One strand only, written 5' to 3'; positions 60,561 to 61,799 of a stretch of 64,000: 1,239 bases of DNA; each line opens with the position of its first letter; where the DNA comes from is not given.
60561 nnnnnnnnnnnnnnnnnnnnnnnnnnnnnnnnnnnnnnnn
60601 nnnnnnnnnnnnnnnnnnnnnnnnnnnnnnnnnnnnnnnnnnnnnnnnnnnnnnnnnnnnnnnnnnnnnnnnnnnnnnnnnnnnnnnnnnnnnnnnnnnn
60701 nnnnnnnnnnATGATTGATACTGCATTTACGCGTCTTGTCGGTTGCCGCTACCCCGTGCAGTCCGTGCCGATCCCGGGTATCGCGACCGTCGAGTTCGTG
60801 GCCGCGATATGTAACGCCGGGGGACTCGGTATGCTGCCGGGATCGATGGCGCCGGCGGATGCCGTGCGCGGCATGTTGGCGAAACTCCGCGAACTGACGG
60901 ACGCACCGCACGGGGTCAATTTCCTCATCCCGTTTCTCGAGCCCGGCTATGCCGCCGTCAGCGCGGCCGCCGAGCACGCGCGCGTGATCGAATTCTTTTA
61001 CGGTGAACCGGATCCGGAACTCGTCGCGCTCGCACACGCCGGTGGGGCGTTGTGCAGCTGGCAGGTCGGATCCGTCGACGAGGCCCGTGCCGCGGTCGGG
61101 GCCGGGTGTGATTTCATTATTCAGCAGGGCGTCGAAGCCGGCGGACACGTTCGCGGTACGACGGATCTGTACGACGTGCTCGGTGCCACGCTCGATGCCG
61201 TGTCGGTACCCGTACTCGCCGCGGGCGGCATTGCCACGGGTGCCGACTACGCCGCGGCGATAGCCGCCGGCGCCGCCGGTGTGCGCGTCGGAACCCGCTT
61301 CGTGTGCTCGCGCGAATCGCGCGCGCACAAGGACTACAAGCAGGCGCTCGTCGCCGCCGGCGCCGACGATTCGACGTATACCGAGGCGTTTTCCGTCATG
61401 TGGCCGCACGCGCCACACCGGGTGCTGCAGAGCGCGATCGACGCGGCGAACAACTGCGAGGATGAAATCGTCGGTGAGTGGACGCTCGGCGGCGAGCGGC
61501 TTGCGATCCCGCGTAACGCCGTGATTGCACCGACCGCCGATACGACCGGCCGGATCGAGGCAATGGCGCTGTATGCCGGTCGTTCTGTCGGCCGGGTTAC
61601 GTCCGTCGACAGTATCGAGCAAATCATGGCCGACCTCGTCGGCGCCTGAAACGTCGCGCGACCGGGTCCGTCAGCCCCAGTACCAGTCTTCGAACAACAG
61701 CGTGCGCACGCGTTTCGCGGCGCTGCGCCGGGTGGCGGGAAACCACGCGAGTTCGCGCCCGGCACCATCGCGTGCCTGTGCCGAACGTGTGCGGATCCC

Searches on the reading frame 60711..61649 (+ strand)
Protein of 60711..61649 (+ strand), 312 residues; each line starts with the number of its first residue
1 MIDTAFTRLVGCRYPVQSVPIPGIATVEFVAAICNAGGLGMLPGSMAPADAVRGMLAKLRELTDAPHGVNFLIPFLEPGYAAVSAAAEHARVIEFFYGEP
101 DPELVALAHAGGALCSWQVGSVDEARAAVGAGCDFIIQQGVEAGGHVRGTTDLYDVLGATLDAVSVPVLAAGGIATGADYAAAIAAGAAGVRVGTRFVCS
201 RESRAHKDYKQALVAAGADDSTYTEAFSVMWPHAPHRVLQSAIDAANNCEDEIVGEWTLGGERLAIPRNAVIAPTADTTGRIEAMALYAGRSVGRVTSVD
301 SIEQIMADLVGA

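Call 14: search_protein_families(library=pfam, proteins=[window:60711-61649:+])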
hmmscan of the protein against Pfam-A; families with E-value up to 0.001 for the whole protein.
window:60711-61649:+ (312 aa): 3 families
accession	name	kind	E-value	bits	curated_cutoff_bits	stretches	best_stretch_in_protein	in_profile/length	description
PF03060.21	NMO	-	9.8e-50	170.2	28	2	86-310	110-329/331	Nitronate monooxygenase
PF00478.31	IMPDH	-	2.9e-06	27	25.6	1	129-207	172-249/345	IMP dehydrogenase / GMP reductase domain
PF01070.24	FMN_dh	-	0.00032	20.3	24.9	1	120-199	227-307/350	FMN-dependent dehydrogenase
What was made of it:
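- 60711..61649 (+): Nitronate monooxygenase-family gene downstream of the insertion. Pfam PF03060, E 1e-49 (call 14).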

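Call 18: find_encoding_contigs(protein=window:60711-61646:+, flank=3000, max_places=10)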
Protein window:60711-61646:+ (312 aa): 4 contigs read that carry it; 2 places shown.
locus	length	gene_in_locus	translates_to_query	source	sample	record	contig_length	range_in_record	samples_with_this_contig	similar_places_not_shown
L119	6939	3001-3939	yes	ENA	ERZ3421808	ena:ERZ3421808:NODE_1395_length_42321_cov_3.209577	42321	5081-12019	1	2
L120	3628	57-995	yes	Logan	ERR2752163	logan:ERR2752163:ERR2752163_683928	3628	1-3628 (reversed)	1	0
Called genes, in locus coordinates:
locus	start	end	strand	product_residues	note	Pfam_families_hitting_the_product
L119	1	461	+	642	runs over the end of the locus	PF18566:Ldi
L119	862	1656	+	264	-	PF00378:ECH_1, PF16113:ECH_2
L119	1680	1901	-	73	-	-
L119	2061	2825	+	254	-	PF00300:His_Phos_1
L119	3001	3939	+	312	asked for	PF00478:IMPDH (faint), PF03060:NMO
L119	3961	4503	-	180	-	PF08808:RES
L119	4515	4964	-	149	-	-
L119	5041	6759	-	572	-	PF02129:Peptidase_S15, PF08530:PepX_C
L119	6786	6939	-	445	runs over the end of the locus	PF10092:DUF2330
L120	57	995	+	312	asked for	PF00478:IMPDH (faint), PF03060:NMO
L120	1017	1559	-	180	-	PF08808:RES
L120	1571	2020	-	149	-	-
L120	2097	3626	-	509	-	?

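Call 19: find_homologous_proteins(query=window:60711-61646:+, max_evalue=1e-40)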
Query window:60711-61646:+ (312 aa): 4570 proteins with E <= 1e-40 among 8000 candidates; the best 120 are listed.
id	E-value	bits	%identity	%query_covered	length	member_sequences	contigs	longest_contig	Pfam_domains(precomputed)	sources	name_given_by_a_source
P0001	6.1e-194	661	98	100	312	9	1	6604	PF00478.32,PF03060.22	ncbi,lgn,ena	-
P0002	3.1e-176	603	89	100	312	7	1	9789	PF00478.32,PF03060.22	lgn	-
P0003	5.4e-173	593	87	100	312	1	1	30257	PF01070.25,PF00478.32,PF03060.22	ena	-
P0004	7.9e-170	582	85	100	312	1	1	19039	PF01070.25,PF00478.32,PF03060.22,PF00977.28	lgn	-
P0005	5.1e-167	573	85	100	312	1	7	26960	PF01070.25,PF00478.32,PF03060.22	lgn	-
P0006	1.6e-158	545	81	100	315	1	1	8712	PF00478.32,PF03060.22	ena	-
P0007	2.1e-133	463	68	99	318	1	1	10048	PF01070.25,PF00478.32,PF03060.22,PF00977.28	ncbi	ncbi:MAG: NAD(P)H-dependent flavin oxidoreductase [Gammaproteobacteria bacterium]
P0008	4.2e-123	429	64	99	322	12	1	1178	PF03060.22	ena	-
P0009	2.4e-118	413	62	99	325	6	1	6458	PF00478.32,PF03060.22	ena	-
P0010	9.9e-118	411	63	99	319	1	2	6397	PF01070.25,PF00478.32,PF03060.22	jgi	-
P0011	1.7e-116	407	61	100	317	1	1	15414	PF03060.22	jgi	jgi:nitronate monooxygenase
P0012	3.0e-103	364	58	99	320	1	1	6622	PF01070.25,PF03060.22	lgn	-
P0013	1.3e-102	361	57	98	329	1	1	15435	PF01070.25,PF00478.32,PF03060.22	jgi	jgi:NAD(P)H-dependent flavin oxidoreductase YrpB (nitropropane dioxygenase family)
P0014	1.8e-102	361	56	99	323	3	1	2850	PF00478.32,PF03060.22,PF02581.24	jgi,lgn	jgi:NAD(P)H-dependent flavin oxidoreductase YrpB (nitropropane dioxygenase family)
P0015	6.1e-102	359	57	99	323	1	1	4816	PF00478.32,PF03060.22,PF02581.24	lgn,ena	-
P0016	7.7e-102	359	58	99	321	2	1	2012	PF00478.32,PF03060.22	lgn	-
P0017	1.1e-101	358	59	99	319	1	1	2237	PF00478.32,PF03060.22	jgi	jgi:nitronate monooxygenase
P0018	1.3e-101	358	60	98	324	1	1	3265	PF01070.25,PF00478.32,PF03060.22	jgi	jgi:NAD(P)H-dependent flavin oxidoreductase YrpB (nitropropane dioxygenase family)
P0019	6.2e-101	356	58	99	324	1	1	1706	PF01070.25,PF00478.32,PF03060.22,PF00977.28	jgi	jgi:NAD(P)H-dependent flavin oxidoreductase YrpB (nitropropane dioxygenase family)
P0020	7.9e-101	356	59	99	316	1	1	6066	PF00478.32,PF03060.22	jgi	jgi:NAD(P)H-dependent flavin oxidoreductase YrpB (nitropropane dioxygenase family)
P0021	2.5e-100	354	56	99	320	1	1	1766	PF03060.22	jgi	jgi:NAD(P)H-dependent flavin oxidoreductase YrpB (nitropropane dioxygenase family)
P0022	2.9e-100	354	58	99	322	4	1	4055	PF00478.32,PF03060.22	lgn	-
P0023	4.0e-100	353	58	99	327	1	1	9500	PF03060.22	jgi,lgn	-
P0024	4.4e-100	353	58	99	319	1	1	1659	PF00478.32,PF03060.22,PF00977.28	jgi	jgi:NAD(P)H-dependent flavin oxidoreductase YrpB (nitropropane dioxygenase family)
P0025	4.9e-100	353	54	99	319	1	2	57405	PF00478.32,PF03060.22,PF00977.28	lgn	-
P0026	5.2e-100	353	59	99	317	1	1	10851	PF01070.25,PF00478.32,PF03060.22,PF02581.24,PF01180.28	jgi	jgi:nitronate monooxygenase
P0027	5.6e-100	353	56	99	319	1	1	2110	PF00478.32,PF03060.22,PF02581.24,PF00977.28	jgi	jgi:NAD(P)H-dependent flavin oxidoreductase YrpB (nitropropane dioxygenase family)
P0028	6.1e-100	353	59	99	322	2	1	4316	PF00478.32,PF03060.22,PF00977.28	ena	-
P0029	1.3e-99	352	58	98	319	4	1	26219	PF00478.32,PF03060.22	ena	-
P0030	2.3e-99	351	54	99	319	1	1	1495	PF00478.32,PF03060.22,PF02581.24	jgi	jgi:NAD(P)H-dependent flavin oxidoreductase YrpB (nitropropane dioxygenase family)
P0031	2.4e-99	351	62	87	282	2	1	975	PF03060.22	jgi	jgi:NAD(P)H-dependent flavin oxidoreductase YrpB (nitropropane dioxygenase family)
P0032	2.7e-99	351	55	99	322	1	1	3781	PF03060.22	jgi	jgi:NAD(P)H-dependent flavin oxidoreductase YrpB (nitropropane dioxygenase family)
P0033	2.8e-99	351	58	99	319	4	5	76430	PF00478.32,PF03060.22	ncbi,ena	-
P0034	4.2e-99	350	56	99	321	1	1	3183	PF00478.32,PF03060.22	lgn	-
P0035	4.4e-99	350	58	99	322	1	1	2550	PF00478.32,PF03060.22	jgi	jgi:nitronate monooxygenase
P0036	6.1e-99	349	59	96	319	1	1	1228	PF00478.32,PF03060.22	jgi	jgi:NAD(P)H-dependent flavin oxidoreductase YrpB (nitropropane dioxygenase family)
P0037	8.7e-99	349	56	99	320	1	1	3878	PF00478.32,PF03060.22,PF02581.24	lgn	-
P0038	9.5e-99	349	56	99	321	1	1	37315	PF00478.32,PF03060.22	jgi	jgi:nitronate monooxygenase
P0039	1.2e-98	348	57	99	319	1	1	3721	PF00478.32,PF03060.22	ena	-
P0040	1.6e-98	348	56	100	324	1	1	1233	PF03060.22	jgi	jgi:NAD(P)H-dependent flavin oxidoreductase YrpB (nitropropane dioxygenase family)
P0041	1.7e-98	348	58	99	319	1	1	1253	PF00478.32,PF03060.22,PF02581.24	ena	-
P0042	2.3e-98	348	57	99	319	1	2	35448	PF00478.32,PF03060.22,PF02581.24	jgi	jgi:nitronate monooxygenase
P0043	4.7e-98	346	58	100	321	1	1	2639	PF00478.32,PF03060.22,PF02581.24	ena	-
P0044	5.2e-98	346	58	99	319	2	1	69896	PF01070.25,PF00478.32,PF03060.22,PF00977.28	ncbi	ncbi:MAG TPA: nitronate monooxygenase [Candidatus Binatia bacterium]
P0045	5.3e-98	346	57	99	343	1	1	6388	PF00478.32,PF03060.22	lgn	-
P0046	7.4e-98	346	58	99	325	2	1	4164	PF00478.32,PF03060.22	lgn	-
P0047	8.9e-98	346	58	99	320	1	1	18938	PF03060.22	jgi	jgi:nitronate monooxygenase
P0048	9.7e-98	345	56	99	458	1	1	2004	PF12680.14,PF03060.22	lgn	-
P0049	9.8e-98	345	56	99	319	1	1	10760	PF01070.25,PF05690.21,PF00478.32,PF03060.22,PF00977.28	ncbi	ncbi:MAG: NAD(P)H-dependent flavin oxidoreductase [Gemmataceae bacterium]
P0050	1.1e-97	345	55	99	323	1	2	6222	PF00478.32,PF03060.22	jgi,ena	-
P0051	1.6e-97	345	57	99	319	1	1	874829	PF03060.22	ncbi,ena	-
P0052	2.1e-97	344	57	99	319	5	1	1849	PF00478.32,PF03060.22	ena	-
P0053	2.4e-97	344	57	99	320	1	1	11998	PF00478.32,PF03060.22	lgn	-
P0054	3.4e-97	344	58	96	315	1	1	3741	PF00478.32,PF03060.22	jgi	jgi:NAD(P)H-dependent flavin oxidoreductase YrpB (nitropropane dioxygenase family)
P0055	4.2e-97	343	57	99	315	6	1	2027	PF01070.25,PF00478.32,PF03060.22,PF00977.28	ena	-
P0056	4.2e-97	343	58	99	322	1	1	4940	PF00478.32,PF03060.22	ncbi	-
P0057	4.3e-97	343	58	99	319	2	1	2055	PF00478.32,PF03060.22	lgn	-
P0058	4.3e-97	343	59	99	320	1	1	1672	PF00478.32,PF03060.22,PF00977.28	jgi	-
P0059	4.5e-97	343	56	99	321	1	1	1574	PF00478.32,PF03060.22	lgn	-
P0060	5.2e-97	343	55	100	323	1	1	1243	PF01070.25,PF00478.32,PF03060.22,PF00977.28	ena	-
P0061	5.3e-97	343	56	99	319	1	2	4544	PF01070.25,PF00478.32,PF03060.22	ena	-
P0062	6.5e-97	343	58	99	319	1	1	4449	PF00478.32,PF03060.22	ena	-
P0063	9.1e-97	342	56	99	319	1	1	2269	PF00478.32,PF03060.22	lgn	-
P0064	9.3e-97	342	57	99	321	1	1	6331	PF00478.32,PF03060.22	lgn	-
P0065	9.4e-97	342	58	99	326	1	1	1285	PF00478.32,PF03060.22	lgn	-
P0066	9.8e-97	342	57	99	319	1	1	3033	PF00478.32,PF03060.22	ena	-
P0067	9.8e-97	342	55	99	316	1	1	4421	PF00478.32,PF03060.22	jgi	-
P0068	9.9e-97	342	56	99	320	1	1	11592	PF00478.32,PF03060.22,PF00977.28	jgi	jgi:NAD(P)H-dependent flavin oxidoreductase YrpB (nitropropane dioxygenase family)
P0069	1.0e-96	342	54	99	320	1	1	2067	PF00478.32,PF03060.22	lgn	-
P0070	1.3e-96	342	58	99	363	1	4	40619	PF01070.25,PF00478.32,PF03060.22,PF01180.28,PF00977.28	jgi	jgi:nitronate monooxygenase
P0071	1.5e-96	342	57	99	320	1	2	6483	PF00478.32,PF03060.22,PF02581.24,PF00977.28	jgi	jgi:nitronate monooxygenase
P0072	1.5e-96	342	56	99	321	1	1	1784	PF01070.25,PF00478.32,PF03060.22,PF00977.28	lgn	-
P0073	1.7e-96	341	55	99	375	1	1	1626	PF00478.32,PF03060.22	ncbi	-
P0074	2.2e-96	341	54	99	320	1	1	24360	PF00478.32,PF03060.22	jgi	jgi:nitronate monooxygenase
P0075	2.3e-96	341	59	99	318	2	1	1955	PF00478.32,PF03060.22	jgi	-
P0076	2.4e-96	341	56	99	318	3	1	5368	PF00478.32,PF03060.22,PF00977.28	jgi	jgi:NAD(P)H-dependent flavin oxidoreductase YrpB (nitropropane dioxygenase family)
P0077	2.8e-96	341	55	99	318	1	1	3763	PF01070.25,PF00478.32,PF03060.22,PF04131.21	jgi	jgi:nitronate monooxygenase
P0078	2.9e-96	341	56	99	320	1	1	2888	PF00478.32,PF03060.22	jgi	jgi:NAD(P)H-dependent flavin oxidoreductase YrpB (nitropropane dioxygenase family)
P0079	3.1e-96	341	55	99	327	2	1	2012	PF00478.32,PF03060.22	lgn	-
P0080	3.1e-96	341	55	99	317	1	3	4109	PF00478.32,PF03060.22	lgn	-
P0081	3.2e-96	340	54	99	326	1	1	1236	PF00478.32,PF03060.22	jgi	-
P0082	3.6e-96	340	56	99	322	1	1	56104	PF00478.32,PF03060.22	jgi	jgi:nitronate monooxygenase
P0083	3.8e-96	340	56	99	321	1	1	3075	PF00478.32,PF03060.22,PF00977.28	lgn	-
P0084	4.1e-96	340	57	99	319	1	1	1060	PF00478.32,PF03060.22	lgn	-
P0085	4.4e-96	340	55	99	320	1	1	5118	PF00478.32,PF03060.22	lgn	-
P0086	4.6e-96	340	56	99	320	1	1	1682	PF00478.32,PF03060.22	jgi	jgi:NAD(P)H-dependent flavin oxidoreductase YrpB (nitropropane dioxygenase family)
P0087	5.2e-96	340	56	99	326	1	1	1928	PF00478.32,PF03060.22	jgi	jgi:NAD(P)H-dependent flavin oxidoreductase YrpB (nitropropane dioxygenase family)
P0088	5.7e-96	340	58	99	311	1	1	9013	PF03060.22,PF00977.28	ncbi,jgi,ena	jgi:NAD(P)H-dependent flavin oxidoreductase YrpB (nitropropane dioxygenase family)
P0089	5.7e-96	340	55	99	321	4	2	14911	PF03060.22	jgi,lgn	jgi:NAD(P)H-dependent flavin oxidoreductase YrpB (nitropropane dioxygenase family)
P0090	5.8e-96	340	54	99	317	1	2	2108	PF00478.32,PF03060.22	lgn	-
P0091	6.6e-96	339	56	99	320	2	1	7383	PF00478.32,PF03060.22,PF00977.28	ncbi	-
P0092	6.7e-96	339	55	99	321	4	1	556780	PF00478.32,PF03060.22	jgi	jgi:nitronate monooxygenase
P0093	6.8e-96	339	58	99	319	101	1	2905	PF00478.32,PF03060.22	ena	-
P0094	7.1e-96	339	56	99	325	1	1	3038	PF00478.32,PF03060.22,PF00977.28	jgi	-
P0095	7.3e-96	339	58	99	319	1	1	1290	PF05690.21,PF00478.32,PF03060.22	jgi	jgi:NAD(P)H-dependent flavin oxidoreductase YrpB (nitropropane dioxygenase family)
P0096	7.4e-96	339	57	99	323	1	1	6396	PF00478.32,PF03060.22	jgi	jgi:NAD(P)H-dependent flavin oxidoreductase YrpB (nitropropane dioxygenase family)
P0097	9.1e-96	339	55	99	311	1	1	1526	PF00478.32,PF03060.22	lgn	-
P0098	9.4e-96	339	56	99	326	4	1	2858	PF00478.32,PF03060.22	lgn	-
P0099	9.9e-96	339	59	100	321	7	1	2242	PF00478.32,PF03060.22,PF02581.24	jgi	jgi:NAD(P)H-dependent flavin oxidoreductase YrpB (nitropropane dioxygenase family)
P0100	1.2e-95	339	57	99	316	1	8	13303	PF00478.32,PF03060.22,PF02581.24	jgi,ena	jgi:nitronate monooxygenase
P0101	1.3e-95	338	55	99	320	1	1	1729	PF00478.32,PF03060.22,PF02581.24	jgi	-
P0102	1.5e-95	338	56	99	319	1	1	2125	PF00478.32,PF03060.22,PF02581.24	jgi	jgi:NAD(P)H-dependent flavin oxidoreductase YrpB (nitropropane dioxygenase family)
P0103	1.5e-95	338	57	99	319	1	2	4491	PF00478.32,PF03060.22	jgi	jgi:nitronate monooxygenase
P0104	1.6e-95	338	57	99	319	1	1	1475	PF00478.32,PF03060.22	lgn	-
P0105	1.6e-95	338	58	99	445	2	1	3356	PF12680.14,PF14534.13,PF00478.32,PF03060.22,PF02581.24,PF00977.28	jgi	jgi:nitronate monooxygenase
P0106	1.8e-95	338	55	100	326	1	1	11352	PF03060.22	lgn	-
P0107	2.0e-95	338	57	99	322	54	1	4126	PF00478.32,PF03060.22,PF00977.28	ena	-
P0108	2.3e-95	338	56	99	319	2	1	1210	PF00478.32,PF03060.22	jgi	jgi:nitronate monooxygenase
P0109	2.3e-95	338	55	99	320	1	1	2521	PF03060.22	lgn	-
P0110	2.3e-95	338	57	99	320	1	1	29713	PF00478.32,PF03060.22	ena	-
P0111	2.4e-95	338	58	99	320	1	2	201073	PF00478.32,PF03060.22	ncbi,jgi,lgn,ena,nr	ncbi:MAG TPA: nitronate monooxygenase [Candidatus Binatia bacterium]|nr:nitronate monooxygenase [Can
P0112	2.4e-95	338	55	99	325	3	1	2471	PF00478.32,PF03060.22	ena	-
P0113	2.5e-95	338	55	99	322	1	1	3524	PF00478.32,PF03060.22,PF02581.24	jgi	-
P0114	2.5e-95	338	55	99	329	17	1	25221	PF00478.32,PF03060.22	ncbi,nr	ncbi:MAG TPA: nitronate monooxygenase [Myxococcota bacterium]|nr:nitronate monooxygenase [Myxococcot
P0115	3.4e-95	337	56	99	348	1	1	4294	PF03060.22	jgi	jgi:nitronate monooxygenase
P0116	3.5e-95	337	55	99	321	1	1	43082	PF00478.32,PF03060.22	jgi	jgi:nitronate monooxygenase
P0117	3.9e-95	337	56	99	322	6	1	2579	PF05690.21,PF00478.32,PF03060.22,PF00977.28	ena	-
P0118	4.3e-95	337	58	99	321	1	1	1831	PF00478.32,PF03060.22,PF02581.24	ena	-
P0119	4.5e-95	337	56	99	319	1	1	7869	PF01070.25,PF00478.32,PF03060.22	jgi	jgi:nitronate monooxygenase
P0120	4.8e-95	337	58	99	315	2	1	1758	PF00478.32,PF03060.22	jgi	jgi:nitronate monooxygenase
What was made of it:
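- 60711..61649 (+): Homologues are in call 19.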

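Call 20: find_encoding_contigs(protein=P0001, flank=2000, max_places=4)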
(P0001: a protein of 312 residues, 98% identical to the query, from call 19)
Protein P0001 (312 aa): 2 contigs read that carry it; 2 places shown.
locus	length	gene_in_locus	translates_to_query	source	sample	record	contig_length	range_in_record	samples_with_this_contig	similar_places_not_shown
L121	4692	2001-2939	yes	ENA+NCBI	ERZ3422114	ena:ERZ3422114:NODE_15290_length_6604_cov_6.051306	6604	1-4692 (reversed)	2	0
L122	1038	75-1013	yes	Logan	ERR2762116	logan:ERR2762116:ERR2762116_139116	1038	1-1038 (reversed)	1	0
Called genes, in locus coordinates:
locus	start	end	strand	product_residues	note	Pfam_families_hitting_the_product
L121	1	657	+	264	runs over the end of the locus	PF00378:ECH_1, PF16113:ECH_2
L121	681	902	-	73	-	-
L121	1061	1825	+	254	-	PF00300:His_Phos_1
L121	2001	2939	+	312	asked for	PF00478:IMPDH (faint), PF03060:NMO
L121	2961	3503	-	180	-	PF08808:RES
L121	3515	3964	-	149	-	-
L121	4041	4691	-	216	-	?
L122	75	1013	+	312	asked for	PF00478:IMPDH (faint), PF03060:NMO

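Call 21: find_encoding_contigs(protein=P0002, flank=2000, max_places=4)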
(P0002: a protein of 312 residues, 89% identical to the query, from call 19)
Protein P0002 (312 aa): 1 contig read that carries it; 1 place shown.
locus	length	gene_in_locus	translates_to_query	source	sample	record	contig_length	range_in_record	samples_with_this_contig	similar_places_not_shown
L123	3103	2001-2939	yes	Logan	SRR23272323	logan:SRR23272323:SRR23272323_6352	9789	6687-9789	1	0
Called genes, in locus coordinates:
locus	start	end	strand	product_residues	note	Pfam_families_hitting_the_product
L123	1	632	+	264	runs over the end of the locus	PF00378:ECH_1, PF16113:ECH_2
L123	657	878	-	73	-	-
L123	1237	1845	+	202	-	PF00300:His_Phos_1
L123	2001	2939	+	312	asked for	PF00478:IMPDH (faint), PF03060:NMO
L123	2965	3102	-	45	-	?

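Call 22: find_encoding_contigs(protein=P0003, flank=2000, max_places=4)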
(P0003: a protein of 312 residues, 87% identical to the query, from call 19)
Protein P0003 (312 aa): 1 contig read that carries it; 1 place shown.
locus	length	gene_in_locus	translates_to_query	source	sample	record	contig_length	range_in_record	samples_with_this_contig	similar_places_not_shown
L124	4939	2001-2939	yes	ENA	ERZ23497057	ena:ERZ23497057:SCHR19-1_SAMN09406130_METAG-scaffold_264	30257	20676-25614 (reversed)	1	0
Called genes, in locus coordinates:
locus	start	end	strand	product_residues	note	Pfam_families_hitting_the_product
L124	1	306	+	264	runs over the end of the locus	PF00378:ECH_1, PF16113:ECH_2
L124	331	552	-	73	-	-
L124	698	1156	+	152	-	PF00903:Glyoxalase, PF13468:Glyoxalase_3 (weak), PF13669:Glyoxalase_4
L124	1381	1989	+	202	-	PF00300:His_Phos_1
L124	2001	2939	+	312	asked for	PF00478:IMPDH (faint), PF03060:NMO, PF01070:FMN_dh (faint)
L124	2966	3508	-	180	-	PF08808:RES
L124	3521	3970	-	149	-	-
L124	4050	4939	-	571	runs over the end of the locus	-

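Call 23: find_encoding_contigs(protein=P0004, flank=2000, max_places=4)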
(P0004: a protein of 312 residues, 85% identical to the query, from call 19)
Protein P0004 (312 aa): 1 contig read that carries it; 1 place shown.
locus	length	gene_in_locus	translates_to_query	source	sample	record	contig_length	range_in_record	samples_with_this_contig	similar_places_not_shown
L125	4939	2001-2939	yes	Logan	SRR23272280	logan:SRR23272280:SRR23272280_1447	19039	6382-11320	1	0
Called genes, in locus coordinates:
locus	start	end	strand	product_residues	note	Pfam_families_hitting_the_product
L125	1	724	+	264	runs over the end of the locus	PF00378:ECH_1, PF16113:ECH_2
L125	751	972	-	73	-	-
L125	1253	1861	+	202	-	PF00300:His_Phos_1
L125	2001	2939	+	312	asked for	PF03060:NMO, PF00977:His_biosynth (weak), PF01070:FMN_dh (weak), PF00478:IMPDH (weak)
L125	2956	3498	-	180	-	PF08808:RES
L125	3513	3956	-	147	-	PF13384:HTH_23 (faint), PF15943:YdaS_toxin (weak)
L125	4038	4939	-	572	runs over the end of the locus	PF02129:Peptidase_S15, PF08530:PepX_C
